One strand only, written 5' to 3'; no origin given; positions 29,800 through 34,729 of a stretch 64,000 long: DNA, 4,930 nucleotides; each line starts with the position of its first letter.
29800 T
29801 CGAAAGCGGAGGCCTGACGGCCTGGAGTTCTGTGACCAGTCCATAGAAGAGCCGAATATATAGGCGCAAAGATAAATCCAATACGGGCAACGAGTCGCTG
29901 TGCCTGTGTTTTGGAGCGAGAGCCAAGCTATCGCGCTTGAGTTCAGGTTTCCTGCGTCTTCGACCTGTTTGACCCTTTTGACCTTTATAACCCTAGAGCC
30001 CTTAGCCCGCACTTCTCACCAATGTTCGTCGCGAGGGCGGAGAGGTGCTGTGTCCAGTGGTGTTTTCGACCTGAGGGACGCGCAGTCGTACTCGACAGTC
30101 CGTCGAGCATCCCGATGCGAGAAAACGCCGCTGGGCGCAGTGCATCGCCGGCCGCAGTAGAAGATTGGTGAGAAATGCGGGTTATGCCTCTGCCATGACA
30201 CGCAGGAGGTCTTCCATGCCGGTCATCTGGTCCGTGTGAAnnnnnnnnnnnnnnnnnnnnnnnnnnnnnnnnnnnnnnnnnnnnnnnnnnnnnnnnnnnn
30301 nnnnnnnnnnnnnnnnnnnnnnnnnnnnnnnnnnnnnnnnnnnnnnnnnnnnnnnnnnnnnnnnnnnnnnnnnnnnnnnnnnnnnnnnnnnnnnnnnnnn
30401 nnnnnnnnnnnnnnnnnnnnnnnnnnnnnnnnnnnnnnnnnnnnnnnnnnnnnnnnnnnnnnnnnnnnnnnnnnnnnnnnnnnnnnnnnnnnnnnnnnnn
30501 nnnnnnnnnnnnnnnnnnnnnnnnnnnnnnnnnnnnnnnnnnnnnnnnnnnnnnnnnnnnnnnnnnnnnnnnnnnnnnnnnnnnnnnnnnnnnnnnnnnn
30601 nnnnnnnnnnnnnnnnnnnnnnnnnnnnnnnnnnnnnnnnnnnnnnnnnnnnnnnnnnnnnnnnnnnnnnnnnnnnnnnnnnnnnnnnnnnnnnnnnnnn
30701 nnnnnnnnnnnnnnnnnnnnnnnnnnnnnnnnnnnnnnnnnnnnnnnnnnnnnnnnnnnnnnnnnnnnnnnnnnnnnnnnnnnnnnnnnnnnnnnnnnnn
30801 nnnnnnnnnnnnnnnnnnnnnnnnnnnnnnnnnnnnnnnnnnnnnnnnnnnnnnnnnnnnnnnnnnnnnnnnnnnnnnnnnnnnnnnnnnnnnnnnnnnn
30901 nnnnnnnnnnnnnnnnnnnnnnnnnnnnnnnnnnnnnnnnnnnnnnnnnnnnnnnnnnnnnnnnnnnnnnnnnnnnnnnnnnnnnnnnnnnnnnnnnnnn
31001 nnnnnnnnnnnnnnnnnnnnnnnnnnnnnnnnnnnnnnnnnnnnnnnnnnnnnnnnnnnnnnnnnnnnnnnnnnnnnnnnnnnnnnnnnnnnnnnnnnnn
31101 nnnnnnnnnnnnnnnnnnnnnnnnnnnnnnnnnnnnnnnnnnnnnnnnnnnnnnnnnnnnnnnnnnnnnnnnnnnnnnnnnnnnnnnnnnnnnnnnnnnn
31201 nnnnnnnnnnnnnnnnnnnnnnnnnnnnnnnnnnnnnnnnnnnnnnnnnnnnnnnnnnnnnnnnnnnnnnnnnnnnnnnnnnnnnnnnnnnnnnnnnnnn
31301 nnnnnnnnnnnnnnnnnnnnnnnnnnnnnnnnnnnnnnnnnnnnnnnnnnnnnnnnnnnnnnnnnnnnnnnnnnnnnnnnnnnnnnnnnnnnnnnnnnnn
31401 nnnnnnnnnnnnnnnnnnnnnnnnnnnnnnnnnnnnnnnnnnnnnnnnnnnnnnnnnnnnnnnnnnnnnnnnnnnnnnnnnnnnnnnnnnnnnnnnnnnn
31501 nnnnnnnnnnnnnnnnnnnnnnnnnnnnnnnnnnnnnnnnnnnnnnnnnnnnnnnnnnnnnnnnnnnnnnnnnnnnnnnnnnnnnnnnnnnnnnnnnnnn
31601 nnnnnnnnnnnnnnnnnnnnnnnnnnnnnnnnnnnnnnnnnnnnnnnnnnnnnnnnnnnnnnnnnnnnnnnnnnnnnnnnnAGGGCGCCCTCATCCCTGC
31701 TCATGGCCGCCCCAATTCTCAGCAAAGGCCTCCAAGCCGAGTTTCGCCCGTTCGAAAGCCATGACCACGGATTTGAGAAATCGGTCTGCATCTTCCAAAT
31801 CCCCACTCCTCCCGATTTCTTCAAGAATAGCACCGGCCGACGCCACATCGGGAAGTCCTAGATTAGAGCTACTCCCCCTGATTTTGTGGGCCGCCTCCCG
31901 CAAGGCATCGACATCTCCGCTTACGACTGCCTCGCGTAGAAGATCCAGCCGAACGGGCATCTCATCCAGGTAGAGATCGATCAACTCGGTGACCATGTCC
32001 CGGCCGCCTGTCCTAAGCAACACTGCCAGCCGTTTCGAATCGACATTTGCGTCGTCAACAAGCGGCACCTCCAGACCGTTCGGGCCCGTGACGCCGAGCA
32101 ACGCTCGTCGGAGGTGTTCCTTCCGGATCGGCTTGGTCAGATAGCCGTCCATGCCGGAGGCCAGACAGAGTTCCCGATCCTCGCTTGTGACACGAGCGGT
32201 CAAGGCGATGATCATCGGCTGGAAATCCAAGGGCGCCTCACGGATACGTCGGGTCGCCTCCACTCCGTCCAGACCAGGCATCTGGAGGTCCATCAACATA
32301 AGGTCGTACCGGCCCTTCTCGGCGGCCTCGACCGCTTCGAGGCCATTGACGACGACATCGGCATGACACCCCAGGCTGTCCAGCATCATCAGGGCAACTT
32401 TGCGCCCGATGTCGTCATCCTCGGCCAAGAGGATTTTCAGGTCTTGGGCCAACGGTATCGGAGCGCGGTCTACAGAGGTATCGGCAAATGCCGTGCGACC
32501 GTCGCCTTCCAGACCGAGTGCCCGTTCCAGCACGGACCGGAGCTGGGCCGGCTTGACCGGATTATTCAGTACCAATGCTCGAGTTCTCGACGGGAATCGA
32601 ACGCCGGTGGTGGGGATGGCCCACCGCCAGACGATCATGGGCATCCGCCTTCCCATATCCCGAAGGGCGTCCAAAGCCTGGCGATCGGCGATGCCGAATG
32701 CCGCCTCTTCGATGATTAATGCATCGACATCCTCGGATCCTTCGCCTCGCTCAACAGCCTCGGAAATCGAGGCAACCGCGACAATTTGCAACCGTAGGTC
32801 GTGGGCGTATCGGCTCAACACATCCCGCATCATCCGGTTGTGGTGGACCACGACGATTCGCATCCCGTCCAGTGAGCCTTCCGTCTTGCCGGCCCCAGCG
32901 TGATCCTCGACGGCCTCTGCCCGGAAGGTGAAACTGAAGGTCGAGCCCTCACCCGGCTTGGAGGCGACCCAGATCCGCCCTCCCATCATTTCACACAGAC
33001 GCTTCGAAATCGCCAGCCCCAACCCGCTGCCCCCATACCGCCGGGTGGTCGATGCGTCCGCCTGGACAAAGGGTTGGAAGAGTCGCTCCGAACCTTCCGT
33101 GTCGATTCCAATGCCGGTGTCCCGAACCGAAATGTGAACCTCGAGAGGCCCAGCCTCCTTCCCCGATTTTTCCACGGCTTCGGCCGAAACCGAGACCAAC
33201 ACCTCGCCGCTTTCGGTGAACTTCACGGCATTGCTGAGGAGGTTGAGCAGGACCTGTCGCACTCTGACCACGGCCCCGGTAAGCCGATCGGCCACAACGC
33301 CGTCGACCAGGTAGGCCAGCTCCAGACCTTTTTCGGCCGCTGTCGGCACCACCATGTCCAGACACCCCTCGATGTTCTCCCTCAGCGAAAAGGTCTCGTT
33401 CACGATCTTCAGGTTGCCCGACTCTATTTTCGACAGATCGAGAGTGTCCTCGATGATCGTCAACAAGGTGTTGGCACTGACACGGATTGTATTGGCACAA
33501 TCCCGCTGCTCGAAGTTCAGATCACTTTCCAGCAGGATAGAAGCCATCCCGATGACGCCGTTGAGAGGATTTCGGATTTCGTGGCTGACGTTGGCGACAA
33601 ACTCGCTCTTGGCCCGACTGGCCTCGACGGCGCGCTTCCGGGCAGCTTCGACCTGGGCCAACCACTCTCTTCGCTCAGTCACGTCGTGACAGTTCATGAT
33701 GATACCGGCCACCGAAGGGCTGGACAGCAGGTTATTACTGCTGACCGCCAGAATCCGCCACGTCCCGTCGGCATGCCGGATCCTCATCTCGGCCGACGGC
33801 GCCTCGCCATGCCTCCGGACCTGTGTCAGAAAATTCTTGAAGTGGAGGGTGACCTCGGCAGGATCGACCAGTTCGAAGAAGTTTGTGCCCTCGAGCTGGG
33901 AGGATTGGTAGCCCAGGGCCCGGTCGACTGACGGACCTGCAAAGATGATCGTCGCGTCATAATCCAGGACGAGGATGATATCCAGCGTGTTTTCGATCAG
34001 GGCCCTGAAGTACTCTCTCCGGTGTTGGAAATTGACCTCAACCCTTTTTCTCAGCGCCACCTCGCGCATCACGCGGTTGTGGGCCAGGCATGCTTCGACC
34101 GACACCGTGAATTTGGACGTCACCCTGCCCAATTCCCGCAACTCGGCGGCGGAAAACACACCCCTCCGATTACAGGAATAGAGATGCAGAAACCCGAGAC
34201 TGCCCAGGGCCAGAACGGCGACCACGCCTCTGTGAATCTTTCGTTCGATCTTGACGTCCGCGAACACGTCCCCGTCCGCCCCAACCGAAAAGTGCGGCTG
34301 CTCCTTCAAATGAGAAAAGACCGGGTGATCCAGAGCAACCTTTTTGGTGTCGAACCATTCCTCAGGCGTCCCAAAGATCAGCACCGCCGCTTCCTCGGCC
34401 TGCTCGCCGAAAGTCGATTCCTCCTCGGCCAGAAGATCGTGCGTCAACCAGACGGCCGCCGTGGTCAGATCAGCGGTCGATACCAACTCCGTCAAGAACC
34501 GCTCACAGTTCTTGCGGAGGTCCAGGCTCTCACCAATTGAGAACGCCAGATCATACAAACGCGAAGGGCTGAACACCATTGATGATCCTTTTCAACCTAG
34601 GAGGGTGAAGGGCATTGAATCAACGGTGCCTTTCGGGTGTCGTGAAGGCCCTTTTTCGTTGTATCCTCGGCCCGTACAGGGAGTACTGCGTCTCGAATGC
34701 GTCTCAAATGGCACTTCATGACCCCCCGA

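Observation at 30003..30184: A TA-flanked MITE family with ~20-nt terminal inverted repeats: seven copies in 64 kb and no transposase in sight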

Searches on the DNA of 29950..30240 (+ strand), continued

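Call 83: search_with_rna_model(model_id=R1, sources=[L152, L153, L154, L160, L161, L162, L163, L164, L165, L030, L032, L048, L057, L001, L105, L058], max_evalue=1, filters=off)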
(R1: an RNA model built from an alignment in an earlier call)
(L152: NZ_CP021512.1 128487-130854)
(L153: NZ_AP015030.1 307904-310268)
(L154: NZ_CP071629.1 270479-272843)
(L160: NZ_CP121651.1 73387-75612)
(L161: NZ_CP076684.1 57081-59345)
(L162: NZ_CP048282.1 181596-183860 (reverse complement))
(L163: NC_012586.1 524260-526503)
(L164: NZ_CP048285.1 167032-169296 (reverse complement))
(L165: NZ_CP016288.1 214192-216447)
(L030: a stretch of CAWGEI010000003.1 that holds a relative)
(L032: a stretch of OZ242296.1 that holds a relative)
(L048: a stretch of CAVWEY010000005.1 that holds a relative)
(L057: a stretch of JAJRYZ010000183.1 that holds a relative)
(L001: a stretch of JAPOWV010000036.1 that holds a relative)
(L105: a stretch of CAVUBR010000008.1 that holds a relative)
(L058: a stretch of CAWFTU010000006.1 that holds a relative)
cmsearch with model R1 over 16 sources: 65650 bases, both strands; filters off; matches with E-value up to 1: 56.
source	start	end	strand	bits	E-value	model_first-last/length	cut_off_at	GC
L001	176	351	+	169.5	1.1e-47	1-176/176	no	0.65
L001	176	351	-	65.9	7.3e-18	1-176/176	no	0.65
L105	3168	3248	-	30.9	8.9e-08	1-176/176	no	0.57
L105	3168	3248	+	30.1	1.5e-07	1-176/176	no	0.57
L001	120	170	+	16.6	0.0012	1-176/176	no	0.67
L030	1911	2046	-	15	0.0034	1-176/176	no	0.57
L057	2180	2209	-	12.9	0.013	1-176/176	no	0.57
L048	1518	1597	+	12.2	0.022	1-176/176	no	0.74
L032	345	457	+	12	0.024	30-148/176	no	0.63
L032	344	457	-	11.3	0.038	30-149/176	no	0.63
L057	2182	2209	+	11.3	0.04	1-176/176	no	0.54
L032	938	970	-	11.2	0.041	1-176/176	no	0.58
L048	3230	3265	+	10.9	0.052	1-176/176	no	0.58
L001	120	170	-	10.8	0.054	1-176/176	no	0.67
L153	406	437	+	9.9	0.097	1-176/176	no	0.59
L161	356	387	+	9.9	0.097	1-176/176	no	0.59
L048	1518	1597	-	9.9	0.098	1-176/176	no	0.74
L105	4691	4782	+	9.8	0.11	1-176/176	no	0.54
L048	3230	3265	-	9.5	0.12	1-176/176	no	0.58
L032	965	1035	+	9.3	0.14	12-165/176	no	0.41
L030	336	451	+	9.3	0.15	1-176/176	no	0.59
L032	2593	2635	+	9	0.18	1-176/176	no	0.58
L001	356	408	-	8.8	0.2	1-176/176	no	0.6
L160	1971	2013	+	8.8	0.21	1-176/176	no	0.51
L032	2593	2635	-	8.7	0.22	1-176/176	no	0.58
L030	336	440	-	8.7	0.22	1-176/176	no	0.58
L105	4691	4782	-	8.6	0.23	1-176/176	no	0.54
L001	356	458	+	8.5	0.24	1-176/176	no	0.62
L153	406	437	-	8.3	0.29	1-176/176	no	0.59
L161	356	387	-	8.3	0.29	1-176/176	no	0.59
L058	2603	2677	+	8.1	0.32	1-176/176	no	0.65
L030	1911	2046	+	8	0.34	1-176/176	no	0.57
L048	6108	6121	+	7.9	0.37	1-176/176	no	0.71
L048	6108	6121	-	7.9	0.37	1-176/176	no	0.71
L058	5544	5558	+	7.7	0.42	1-176/176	no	0.87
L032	5515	5546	+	7.7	0.43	1-176/176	no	0.5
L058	6740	6759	+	7.6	0.46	1-176/176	no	0.75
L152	681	702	-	7.5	0.5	1-176/176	no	0.64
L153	703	832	+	7.5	0.5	1-176/176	no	0.69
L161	653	782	+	7.5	0.5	1-176/176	no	0.69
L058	6772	6785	-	7.2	0.6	1-176/176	no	0.86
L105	2285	2349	+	7.1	0.63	1-176/176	no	0.57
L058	2603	2677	-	7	0.68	1-176/176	no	0.65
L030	228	240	-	7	0.69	1-176/176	no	0.85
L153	2012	2060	+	6.9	0.72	1-176/176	no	0.63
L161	1962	2010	+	6.9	0.72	1-176/176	no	0.63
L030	228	240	+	6.9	0.74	1-176/176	no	0.85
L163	1890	2001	+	6.9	0.74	1-176/176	no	0.71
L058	816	956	+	6.8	0.78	1-176/176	no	0.67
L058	5515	5571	-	6.7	0.81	30-149/176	no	0.74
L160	2060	2072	+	6.7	0.82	1-176/176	no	0.92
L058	1826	1955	-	6.6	0.88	1-176/176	no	0.69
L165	1919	1935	+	6.6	0.89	1-176/176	no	0.88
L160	2060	2072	-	6.6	0.9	1-176/176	no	0.92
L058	1038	1132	+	6.5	0.94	40-138/176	no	0.75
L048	5291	5382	+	6.5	0.94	30-150/176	no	0.71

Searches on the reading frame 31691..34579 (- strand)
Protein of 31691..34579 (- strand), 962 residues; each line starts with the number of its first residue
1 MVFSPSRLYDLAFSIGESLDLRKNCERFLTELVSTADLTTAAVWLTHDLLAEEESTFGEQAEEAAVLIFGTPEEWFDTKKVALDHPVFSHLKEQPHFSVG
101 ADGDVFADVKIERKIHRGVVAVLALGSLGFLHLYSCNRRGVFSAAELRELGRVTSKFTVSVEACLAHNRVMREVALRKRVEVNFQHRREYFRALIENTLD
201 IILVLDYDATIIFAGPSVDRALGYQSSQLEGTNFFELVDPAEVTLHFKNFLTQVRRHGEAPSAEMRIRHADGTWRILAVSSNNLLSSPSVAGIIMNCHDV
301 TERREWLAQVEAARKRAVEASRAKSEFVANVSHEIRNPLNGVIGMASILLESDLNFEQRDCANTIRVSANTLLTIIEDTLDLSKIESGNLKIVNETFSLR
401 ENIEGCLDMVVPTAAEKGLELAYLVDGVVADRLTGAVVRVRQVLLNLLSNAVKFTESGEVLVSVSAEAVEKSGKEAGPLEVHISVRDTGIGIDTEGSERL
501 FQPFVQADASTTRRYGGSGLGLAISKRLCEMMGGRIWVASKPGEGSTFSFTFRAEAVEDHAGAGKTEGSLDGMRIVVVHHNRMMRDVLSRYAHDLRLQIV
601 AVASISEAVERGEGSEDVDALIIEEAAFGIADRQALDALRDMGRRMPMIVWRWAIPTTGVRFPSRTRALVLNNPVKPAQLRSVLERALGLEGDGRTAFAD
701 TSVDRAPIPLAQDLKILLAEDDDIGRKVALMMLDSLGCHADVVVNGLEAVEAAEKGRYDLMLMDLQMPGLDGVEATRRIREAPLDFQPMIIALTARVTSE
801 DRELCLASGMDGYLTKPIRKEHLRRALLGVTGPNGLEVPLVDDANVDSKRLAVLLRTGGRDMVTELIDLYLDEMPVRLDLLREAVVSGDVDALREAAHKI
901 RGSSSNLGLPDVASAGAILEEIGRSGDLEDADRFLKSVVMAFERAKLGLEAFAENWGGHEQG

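Call 41: search_protein_families(library=pfam, proteins=[window:31691-34579:-], max_evalue=0.00001)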
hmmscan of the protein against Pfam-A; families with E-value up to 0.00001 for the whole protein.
window:31691-34579:- (962 aa): 8 families
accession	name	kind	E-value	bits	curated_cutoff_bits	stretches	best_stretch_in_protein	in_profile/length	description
PF02518.31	HATPase_c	-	1.1e-30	106.7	26.4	1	438-554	4-109/111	Histidine kinase-, DNA gyrase B-, and HSP90-like ATPase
PF00072.30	Response_reg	-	2.5e-24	86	30.2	1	716-827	1-110/111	Response regulator receiver domain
PF00512.31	HisKA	-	1e-21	77.2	26.9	1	323-388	1-66/66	His Kinase A (phospho-acceptor) domain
PF01627.28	Hpt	-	8.9e-13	48.7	24.6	1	865-938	1-74/84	Hpt domain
PF00989.32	PAS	-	3.7e-08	33.8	22.6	1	190-300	2-113/113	PAS fold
PF13426.13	PAS_9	-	1.3e-07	32.2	27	1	200-302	2-103/103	PAS domain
PF08447.18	PAS_3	-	2.7e-07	31.2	25.6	1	211-281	1-72/89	PAS fold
PF08448.16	PAS_4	-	3.7e-07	30.8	23.1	1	197-305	3-110/110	PAS fold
